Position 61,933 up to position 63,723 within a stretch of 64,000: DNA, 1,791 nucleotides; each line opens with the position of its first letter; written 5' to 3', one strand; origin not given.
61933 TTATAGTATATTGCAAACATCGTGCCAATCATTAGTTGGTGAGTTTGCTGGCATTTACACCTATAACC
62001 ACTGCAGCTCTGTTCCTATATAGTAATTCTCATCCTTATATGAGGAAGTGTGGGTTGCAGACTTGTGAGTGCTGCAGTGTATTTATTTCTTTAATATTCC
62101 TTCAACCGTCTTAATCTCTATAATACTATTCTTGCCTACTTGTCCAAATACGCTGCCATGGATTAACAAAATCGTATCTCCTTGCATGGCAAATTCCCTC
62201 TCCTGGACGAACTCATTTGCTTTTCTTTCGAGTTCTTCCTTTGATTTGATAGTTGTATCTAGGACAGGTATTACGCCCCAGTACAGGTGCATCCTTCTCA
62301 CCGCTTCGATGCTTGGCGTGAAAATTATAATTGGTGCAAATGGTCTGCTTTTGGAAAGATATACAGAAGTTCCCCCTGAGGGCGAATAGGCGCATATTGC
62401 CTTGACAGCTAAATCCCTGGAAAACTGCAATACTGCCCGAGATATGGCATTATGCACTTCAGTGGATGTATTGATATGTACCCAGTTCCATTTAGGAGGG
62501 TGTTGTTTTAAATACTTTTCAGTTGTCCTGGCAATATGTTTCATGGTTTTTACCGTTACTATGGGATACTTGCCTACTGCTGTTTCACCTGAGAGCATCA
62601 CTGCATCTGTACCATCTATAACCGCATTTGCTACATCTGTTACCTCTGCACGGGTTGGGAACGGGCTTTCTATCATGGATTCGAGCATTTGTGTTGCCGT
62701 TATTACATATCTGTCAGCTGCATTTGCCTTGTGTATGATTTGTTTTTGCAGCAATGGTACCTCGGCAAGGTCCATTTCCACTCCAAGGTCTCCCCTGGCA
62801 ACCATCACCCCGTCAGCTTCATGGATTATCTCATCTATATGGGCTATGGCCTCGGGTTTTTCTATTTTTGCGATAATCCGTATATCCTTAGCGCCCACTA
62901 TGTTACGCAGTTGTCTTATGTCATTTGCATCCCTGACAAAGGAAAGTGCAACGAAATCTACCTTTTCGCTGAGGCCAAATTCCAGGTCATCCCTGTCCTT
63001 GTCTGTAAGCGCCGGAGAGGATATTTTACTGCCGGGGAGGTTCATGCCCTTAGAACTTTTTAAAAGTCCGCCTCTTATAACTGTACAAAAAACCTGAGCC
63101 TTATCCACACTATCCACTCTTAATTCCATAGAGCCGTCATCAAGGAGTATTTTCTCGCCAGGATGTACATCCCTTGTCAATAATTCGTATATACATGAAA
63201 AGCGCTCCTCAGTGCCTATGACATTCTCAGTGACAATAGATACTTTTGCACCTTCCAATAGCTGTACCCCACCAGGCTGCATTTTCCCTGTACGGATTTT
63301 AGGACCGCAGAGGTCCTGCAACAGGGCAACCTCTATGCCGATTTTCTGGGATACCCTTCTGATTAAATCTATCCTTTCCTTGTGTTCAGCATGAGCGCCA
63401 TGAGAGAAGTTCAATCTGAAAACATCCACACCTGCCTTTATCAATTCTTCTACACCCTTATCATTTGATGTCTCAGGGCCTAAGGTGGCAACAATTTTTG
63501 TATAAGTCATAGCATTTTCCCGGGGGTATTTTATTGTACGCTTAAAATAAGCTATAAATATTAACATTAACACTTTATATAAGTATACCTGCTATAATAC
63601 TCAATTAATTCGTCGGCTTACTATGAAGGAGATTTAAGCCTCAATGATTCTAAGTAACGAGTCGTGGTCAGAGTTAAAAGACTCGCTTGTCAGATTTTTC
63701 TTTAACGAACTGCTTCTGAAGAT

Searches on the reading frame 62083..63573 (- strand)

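Call 50: search_protein_families(library=pfam, proteins=[window:62083-63573:-], max_evalue=0.00001)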
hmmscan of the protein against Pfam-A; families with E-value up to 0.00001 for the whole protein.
window:62083-63573:- (496 aa): 2 families
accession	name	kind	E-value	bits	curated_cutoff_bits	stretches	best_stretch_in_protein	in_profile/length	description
PF00224.27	PK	-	5.4e-120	400.8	30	1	24-341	3-328/328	Pyruvate kinase, barrel domain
PF02887.21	PK_C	-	2.3e-24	86.1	28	1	375-487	1-113/114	Pyruvate kinase, alpha/beta domain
